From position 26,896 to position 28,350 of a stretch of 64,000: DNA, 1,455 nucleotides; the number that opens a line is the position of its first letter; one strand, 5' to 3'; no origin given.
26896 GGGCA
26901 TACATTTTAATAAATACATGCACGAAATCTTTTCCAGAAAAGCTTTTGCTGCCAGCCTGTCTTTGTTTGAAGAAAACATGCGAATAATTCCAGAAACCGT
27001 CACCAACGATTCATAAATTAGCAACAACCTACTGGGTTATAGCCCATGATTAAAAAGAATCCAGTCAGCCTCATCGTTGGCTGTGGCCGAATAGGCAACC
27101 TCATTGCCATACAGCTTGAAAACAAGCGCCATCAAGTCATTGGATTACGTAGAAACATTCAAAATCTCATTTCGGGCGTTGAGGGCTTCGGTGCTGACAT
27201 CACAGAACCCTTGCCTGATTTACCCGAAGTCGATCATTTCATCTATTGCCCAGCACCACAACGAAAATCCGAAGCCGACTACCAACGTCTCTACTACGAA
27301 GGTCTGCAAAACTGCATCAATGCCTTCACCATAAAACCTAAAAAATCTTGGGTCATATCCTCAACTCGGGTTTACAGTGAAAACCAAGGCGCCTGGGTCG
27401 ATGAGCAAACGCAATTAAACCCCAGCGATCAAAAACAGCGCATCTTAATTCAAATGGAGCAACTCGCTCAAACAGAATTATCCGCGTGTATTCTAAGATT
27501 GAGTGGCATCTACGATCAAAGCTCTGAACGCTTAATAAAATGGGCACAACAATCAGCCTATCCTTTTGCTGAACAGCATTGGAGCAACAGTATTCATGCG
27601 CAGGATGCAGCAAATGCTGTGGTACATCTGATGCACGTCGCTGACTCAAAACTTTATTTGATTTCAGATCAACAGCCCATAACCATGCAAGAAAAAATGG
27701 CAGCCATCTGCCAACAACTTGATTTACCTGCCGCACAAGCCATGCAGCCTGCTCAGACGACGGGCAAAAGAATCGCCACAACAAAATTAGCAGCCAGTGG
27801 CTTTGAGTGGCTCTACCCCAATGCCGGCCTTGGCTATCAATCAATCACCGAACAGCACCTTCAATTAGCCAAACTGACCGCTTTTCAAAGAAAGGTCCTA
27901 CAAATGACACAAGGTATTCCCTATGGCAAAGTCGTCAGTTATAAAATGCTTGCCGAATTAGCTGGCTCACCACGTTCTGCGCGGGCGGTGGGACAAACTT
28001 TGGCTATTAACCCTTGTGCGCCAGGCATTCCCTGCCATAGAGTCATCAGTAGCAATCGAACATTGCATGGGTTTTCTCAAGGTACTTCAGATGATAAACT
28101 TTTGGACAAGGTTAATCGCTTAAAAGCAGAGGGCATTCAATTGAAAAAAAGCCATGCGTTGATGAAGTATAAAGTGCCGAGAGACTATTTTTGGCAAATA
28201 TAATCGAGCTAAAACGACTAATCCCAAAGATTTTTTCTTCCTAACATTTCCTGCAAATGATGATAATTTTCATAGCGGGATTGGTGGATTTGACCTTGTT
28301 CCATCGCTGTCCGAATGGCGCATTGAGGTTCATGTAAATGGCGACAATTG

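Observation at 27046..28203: Single ORF fusing a Rossmann NAD(P)-binding domain to a catalytically intact MGMT (Ogt-like) C-terminal domain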

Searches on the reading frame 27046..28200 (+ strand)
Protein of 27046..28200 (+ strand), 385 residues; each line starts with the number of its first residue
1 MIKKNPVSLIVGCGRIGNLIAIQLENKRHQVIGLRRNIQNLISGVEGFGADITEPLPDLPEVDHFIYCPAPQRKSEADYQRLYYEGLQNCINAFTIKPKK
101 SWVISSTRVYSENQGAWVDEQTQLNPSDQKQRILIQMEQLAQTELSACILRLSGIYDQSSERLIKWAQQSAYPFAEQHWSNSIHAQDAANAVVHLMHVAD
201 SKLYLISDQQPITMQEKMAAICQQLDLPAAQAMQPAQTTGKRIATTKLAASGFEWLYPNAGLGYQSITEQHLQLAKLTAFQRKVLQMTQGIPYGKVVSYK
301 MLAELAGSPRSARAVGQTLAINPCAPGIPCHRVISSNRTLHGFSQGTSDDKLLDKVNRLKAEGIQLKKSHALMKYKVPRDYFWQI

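Call 3: search_protein_families(library=pfam, proteins=[window:27046-28200:+], max_evalue=1)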
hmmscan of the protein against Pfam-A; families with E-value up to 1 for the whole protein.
window:27046-28200:+ (385 aa): 5 families
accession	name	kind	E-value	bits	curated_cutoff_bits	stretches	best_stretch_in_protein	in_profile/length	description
PF01035.26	DNA_binding_1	-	7.4e-26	90.3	27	1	279-362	1-79/81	6-O-methylguanine DNA methyltransferase, DNA binding domain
PF02558.23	ApbA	-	0.026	14.6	22.2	1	9-37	2-30/150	Ketopantoate reductase PanE/ApbA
PF11725.13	AvrE_T3Es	-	0.052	11.2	24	1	122-214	93-191/1513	AvrE-family Type-III effector proteins (T3Es)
PF02254.24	TrkA_N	-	0.15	12.9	23.8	1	9-40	2-33/116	TrkA-N domain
PF03807.23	F420_oxidored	-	0.19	12.8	21.6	1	10-54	4-50/94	NADP oxidoreductase coenzyme F420-dependent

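Call 4: search_protein_families(library=ncbifam, proteins=[window:27046-28200:+], max_evalue=1)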
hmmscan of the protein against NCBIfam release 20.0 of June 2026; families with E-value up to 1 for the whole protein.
window:27046-28200:+ (385 aa): 10 families
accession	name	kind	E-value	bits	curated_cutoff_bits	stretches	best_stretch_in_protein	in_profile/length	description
TIGR00589.1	ogt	superfamily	8e-24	83.5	46.4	1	278-353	1-76/80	methylated-DNA--[protein]-cysteine S-methyltransferase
NF011964.0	PRK15435.1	equivalog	3.1e-16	59.3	345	1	276-351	267-342/354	bifunctional DNA-binding transcriptional regulator/O6-methylguanine-DNA methyltransferase Ada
NF007626.0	PRK10286.1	equivalog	7.3e-16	58.7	192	1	275-350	84-159/171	methylated-DNA--[protein]-cysteine S-methyltransferase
NF041132.1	DNA_protcyst_Mta_Thcoc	equivalog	1.1e-10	41.6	250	1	270-340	83-152/169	methylated-DNA--protein-cysteine methyltransferase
NF003022.0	PRK03887.1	equivalog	4.7e-10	39.5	164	1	270-357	83-168/175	methylated-DNA--protein-cysteine methyltransferase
TIGR00745.1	apbA_panE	subfamily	0.026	13.8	141.35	1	9-39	3-32/305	2-dehydropantoate 2-reductase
NF005087.0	PRK06522.1-1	equivalog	0.039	13.1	351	1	9-41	4-36/296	2-dehydropantoate 2-reductase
NF042423.1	oxyalk_red_Shew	equivalog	0.063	12.3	580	1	187-236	219-268/331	2-alkyl-3-oxoalkanoate reductase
NF058621.1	DiazavRedAvaA7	equivalog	0.12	12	400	1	181-234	204-257/304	3-diazoavenalumate denitrifying reductase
NF007039.0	PRK09496.3-2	equivalog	0.2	10.4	293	1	9-37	4-32/446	Trk system potassium transporter TrkA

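Call 5: search_solved_structures(query=window:27046-28200:+, max_evalue=0.1, show_alignments=3)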
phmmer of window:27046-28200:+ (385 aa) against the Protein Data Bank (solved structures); distinct sequences matched with E-value up to 0.1: 49.
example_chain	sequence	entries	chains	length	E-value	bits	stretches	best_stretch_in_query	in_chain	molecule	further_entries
3gpi_A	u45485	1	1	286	2.9e-35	125.2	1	9-267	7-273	NAD-dependent epimerase/dehydratase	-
1sfe_A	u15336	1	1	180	2e-12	50.1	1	276-350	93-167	ADA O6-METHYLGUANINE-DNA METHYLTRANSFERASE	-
4wxc_A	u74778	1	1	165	7.6e-12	48.2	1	268-358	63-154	Methylated-DNA--protein-cysteine methyltransferase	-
1yfh_A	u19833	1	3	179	8.3e-12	48.1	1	271-348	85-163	Methylated-DNA--protein-cysteine methyltransferase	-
1qnt_A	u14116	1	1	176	8.7e-12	48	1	271-348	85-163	METHYLATED-DNA--PROTEIN-CYSTEINE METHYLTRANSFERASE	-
1eh6_A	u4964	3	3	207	8.7e-12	48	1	273-348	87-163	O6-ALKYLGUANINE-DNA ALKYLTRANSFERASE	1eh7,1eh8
1t39_A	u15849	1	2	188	1e-11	47.8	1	271-348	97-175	Methylated-DNA--protein-cysteine methyltransferase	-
4wxd_A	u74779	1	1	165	2e-11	46.9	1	268-358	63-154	Methylated-DNA--protein-cysteine methyltransferase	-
4bhb_A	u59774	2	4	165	2e-11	46.8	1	268-358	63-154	METHYLATED-DNA--PROTEIN-CYSTEINE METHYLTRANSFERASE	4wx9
4bhc_A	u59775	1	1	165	2e-11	46.8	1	268-358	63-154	METHYLATED-DNA--PROTEIN-CYSTEINE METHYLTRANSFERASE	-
1t38_A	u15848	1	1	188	2.5e-10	43.2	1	271-348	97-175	Methylated-DNA--protein-cysteine methyltransferase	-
3ius_A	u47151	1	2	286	2.5e-10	43.2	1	12-237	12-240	uncharacterized conserved protein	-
4zyg_A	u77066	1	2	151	6.9e-10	41.8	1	277-353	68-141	Methylated-DNA--protein-cysteine methyltransferase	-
7wz8_C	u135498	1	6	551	6.9e-10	41.8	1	273-348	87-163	SNAP-tag,C-type lectin domain family 4 member K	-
4zye_A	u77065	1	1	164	8.4e-10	41.5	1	277-353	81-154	Methylated-DNA--protein-cysteine methyltransferase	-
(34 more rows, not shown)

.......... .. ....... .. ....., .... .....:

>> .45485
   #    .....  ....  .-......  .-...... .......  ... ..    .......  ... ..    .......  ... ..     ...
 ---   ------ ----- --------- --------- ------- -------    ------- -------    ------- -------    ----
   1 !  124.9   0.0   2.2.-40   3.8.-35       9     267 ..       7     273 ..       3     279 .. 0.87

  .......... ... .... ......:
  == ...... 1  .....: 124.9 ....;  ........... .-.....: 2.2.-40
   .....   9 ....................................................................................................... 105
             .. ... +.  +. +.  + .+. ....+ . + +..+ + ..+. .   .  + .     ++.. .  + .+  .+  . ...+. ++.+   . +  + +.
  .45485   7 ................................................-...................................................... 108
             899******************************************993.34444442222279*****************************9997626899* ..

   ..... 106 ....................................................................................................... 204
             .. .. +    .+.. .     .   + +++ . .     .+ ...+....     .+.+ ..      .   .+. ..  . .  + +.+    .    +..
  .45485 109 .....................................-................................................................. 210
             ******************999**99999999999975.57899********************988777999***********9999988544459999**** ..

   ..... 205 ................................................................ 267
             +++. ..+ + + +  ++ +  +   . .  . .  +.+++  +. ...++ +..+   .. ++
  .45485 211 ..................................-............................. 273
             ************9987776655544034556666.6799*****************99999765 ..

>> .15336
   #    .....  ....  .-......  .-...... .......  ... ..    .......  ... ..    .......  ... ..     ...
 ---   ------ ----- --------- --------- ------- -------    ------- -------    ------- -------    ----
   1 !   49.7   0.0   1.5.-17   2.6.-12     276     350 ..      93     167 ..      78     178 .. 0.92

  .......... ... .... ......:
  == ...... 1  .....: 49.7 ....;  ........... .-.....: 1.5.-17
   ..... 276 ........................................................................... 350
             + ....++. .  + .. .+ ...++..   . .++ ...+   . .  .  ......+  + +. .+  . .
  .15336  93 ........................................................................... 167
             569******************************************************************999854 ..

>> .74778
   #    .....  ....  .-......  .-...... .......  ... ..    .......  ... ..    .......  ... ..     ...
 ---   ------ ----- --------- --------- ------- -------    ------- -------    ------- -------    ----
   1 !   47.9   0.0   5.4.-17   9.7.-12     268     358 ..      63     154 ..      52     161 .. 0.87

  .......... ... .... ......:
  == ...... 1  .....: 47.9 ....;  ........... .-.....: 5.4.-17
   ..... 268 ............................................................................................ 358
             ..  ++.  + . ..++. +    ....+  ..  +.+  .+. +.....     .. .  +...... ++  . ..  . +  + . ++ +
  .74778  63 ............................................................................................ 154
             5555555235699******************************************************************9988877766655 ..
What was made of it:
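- Closest known: Alkyltransferase-like. Same: It has a C-terminal extension beyond the AGT core, and the query aligns to Atl1 3GVA over aa 277-384 (call 5).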

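Call 6: find_homologous_proteins(query=window:27046-28200:+, max_evalue=0.001)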
Query window:27046-28200:+ (385 aa): 199 proteins with E <= 0.001 among 2863 candidates; the best 120 are listed.
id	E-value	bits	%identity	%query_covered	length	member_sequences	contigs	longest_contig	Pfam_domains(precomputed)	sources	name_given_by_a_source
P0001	1.3e-245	832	95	100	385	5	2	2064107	PF01035.27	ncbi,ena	-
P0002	5.9e-37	146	34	68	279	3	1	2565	PF04321.24,PF01073.26,PF01370.28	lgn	-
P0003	6.4e-37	146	35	69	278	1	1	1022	PF04321.24,PF01370.28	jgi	jgi:nucleoside-diphosphate-sugar epimerase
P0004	2.0e-34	137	32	69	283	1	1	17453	PF04321.24,PF01370.28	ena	-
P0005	3.0e-33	134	32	69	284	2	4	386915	PF04321.24,PF01073.26,PF01370.28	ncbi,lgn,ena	-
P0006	5.2e-33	133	34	68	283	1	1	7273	PF04321.24,PF01073.26,PF01370.28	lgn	-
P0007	1.0e-32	132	32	68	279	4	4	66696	PF04321.24,PF01073.26,PF13460.13,PF01370.28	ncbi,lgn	-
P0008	1.1e-32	132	34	67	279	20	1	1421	PF04321.24,PF01073.26,PF01370.28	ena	-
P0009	1.4e-32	131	34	68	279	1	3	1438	PF04321.24,PF01370.28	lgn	-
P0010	1.5e-32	131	33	66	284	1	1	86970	PF04321.24,PF01073.26,PF13460.13,PF01370.28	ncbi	-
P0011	2.3e-32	131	34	68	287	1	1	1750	PF04321.24,PF01073.26,PF01370.28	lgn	-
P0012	3.5e-32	130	34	68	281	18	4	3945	PF04321.24,PF01073.26,PF13460.13,PF01370.28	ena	-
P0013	3.7e-32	130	33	67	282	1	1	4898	PF04321.24,PF02254.25,PF01370.28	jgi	-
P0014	6.4e-32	129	33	68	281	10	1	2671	PF04321.24,PF01073.26,PF13460.13,PF01370.28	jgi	-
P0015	8.1e-32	129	33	68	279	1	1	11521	PF04321.24,PF13460.13,PF01370.28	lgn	-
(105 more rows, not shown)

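Call 7: find_encoding_contigs(protein=P0001, flank=6000, max_places=6)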
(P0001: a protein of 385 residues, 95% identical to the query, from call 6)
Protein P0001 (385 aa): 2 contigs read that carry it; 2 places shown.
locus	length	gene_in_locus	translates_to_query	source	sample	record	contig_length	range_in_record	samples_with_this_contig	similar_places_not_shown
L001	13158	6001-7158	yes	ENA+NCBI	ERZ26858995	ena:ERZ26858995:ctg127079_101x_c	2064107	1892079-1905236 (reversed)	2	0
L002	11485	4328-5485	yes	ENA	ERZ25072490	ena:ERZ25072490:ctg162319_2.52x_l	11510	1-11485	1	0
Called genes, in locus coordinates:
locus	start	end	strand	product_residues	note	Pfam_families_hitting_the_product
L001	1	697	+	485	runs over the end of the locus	PF01425:Amidase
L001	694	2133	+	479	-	PF02934:GatB_N, PF02637:GatB_Yqey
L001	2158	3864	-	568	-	PF18974:DUF5710, PF13742:tRNA_anti_2, PF02601:Exonuc_VII_L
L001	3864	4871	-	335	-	PF01207:Dus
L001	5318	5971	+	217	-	PF02798:GST_N, PF13417:GST_N_3, PF13409:GST_N_2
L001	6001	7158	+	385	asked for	PF01035:DNA_binding_1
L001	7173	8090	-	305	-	PF03193:RsgA_GTPase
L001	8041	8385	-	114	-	PF01329:Pterin_4a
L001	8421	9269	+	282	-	-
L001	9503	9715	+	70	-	PF01165:Ribosomal_S21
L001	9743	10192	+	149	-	PF09424:YqeY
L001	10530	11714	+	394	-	PF07690:MFS_1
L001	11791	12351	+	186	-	PF01810:LysE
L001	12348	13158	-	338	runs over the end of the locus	PF02615:Ldh_2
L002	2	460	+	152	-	?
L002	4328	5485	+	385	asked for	PF01035:DNA_binding_1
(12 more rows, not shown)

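Call 8: find_encoding_contigs(protein=window:27046-28200:+, flank=6000, max_places=6)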
Protein window:27046-28200:+ (385 aa): no gene with exactly this product is on record in the collection.

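Call 9: list_cluster_members(proteins=[P0001, window:27046-28200:+])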
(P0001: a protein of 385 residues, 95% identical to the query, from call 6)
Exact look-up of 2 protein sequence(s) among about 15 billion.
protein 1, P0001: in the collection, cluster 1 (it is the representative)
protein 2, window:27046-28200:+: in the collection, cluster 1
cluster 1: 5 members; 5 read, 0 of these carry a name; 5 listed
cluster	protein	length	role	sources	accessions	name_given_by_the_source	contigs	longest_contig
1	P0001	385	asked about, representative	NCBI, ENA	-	-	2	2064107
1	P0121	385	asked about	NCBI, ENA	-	-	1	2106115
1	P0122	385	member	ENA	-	-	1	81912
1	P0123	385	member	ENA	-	-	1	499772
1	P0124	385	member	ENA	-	-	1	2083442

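Call 11: find_related_loci(query=window:27046-28200:+, collection=genome_contigs, flank=8000)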
Query window:27046-28200:+ (385 aa) in genome_contigs; peptide patterns used: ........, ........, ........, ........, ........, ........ (x = any residue, [..] = any of these).
49 stretches matched a pattern; 1 encode a relative of the query (tblastn E <= 1e-3); 1 distinct loci.
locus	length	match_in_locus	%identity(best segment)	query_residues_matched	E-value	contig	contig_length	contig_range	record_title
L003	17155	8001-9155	95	1-385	0e+0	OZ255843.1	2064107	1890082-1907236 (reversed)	MAG: Gammaproteobacteria bacterium isolate cedd11a5-eaec-4cc7-96b9-60b2383fdb61 genome assembly, chromosome: 1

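Call 13: find_encoding_contigs(protein=P0122, flank=3000, max_places=2)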
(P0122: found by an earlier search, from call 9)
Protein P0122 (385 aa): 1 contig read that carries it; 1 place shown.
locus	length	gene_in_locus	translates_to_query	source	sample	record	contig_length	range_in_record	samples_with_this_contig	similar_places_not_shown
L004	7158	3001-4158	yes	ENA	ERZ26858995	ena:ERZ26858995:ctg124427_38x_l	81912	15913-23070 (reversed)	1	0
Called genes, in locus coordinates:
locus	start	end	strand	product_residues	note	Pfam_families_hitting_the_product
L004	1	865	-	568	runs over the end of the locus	PF18974:DUF5710, PF13742:tRNA_anti_2, PF02601:Exonuc_VII_L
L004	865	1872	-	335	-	PF01207:Dus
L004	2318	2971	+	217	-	PF02798:GST_N, PF13417:GST_N_3, PF13409:GST_N_2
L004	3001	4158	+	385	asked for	PF01035:DNA_binding_1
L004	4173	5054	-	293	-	PF03193:RsgA_GTPase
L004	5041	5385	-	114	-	PF01329:Pterin_4a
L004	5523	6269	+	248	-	-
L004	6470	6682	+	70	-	PF01165:Ribosomal_S21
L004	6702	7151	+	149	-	PF09424:YqeY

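Call 14: find_encoding_contigs(protein=P0123, flank=3000, max_places=2)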
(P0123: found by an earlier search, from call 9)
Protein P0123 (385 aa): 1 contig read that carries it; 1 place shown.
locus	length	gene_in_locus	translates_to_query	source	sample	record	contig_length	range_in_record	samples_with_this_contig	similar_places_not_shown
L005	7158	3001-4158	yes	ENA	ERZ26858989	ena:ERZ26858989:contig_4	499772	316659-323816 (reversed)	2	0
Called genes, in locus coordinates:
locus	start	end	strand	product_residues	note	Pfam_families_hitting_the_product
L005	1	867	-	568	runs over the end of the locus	PF18974:DUF5710, PF13742:tRNA_anti_2, PF02601:Exonuc_VII_L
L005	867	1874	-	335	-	PF01207:Dus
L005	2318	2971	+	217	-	PF02798:GST_N, PF13417:GST_N_3, PF13409:GST_N_2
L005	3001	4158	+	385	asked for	PF01035:DNA_binding_1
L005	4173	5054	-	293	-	PF03193:RsgA_GTPase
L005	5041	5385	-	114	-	PF01329:Pterin_4a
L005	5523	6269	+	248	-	-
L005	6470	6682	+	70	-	PF01165:Ribosomal_S21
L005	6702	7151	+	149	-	PF09424:YqeY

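Call 15: find_encoding_contigs(protein=P0124, flank=3000, max_places=2)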
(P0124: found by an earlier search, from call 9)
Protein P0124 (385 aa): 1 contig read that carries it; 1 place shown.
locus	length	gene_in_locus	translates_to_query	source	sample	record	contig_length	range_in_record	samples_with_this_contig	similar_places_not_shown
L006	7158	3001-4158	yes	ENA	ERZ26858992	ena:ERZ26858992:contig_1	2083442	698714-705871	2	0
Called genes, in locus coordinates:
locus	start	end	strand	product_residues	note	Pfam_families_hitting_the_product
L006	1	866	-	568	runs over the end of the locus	PF18974:DUF5710, PF13742:tRNA_anti_2, PF02601:Exonuc_VII_L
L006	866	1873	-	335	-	PF01207:Dus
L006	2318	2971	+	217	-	PF02798:GST_N, PF13417:GST_N_3, PF13409:GST_N_2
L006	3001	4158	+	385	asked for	PF01035:DNA_binding_1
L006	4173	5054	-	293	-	PF03193:RsgA_GTPase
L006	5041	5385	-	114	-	PF01329:Pterin_4a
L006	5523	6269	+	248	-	-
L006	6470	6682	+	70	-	PF01165:Ribosomal_S21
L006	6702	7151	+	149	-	PF09424:YqeY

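Call 19: search_protein_representatives(protein=window:27046-28200:+)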
Query: 385 residues. Proteins with E-value up to 0.001 (for the whole library): 30967; up to 1e-10: 3301; up to 1e-30: 72. The best 150 are listed.
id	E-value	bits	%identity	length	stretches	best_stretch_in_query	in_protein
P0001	4.0e-246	832.2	95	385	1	1-385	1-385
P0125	4.2e-89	315.6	43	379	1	8-383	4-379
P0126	6.3e-87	308.4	44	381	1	9-384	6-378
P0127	1.4e-43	165.9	38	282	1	9-267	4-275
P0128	3.9e-42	161.1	36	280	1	9-269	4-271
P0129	3.2e-39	151.5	34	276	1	9-272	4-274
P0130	5.5e-39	150.7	33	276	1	9-267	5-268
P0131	5.5e-38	147.4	36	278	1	9-267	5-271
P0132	2.0e-37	145.6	36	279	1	9-267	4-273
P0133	3.8e-36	141.4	36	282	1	9-270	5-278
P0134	3.9e-36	141.3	33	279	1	9-270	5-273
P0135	5.8e-36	140.8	34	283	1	5-267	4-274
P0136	3.0e-35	138.4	30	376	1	8-364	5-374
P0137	6.1e-35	137.4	35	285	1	9-269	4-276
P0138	1.3e-34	136.3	34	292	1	4-271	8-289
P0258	2.4e-28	115.7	30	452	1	9-273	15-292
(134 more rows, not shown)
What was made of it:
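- The fusion is extremely rare: 4 clusters in 1.84e9 representatives (call 19).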
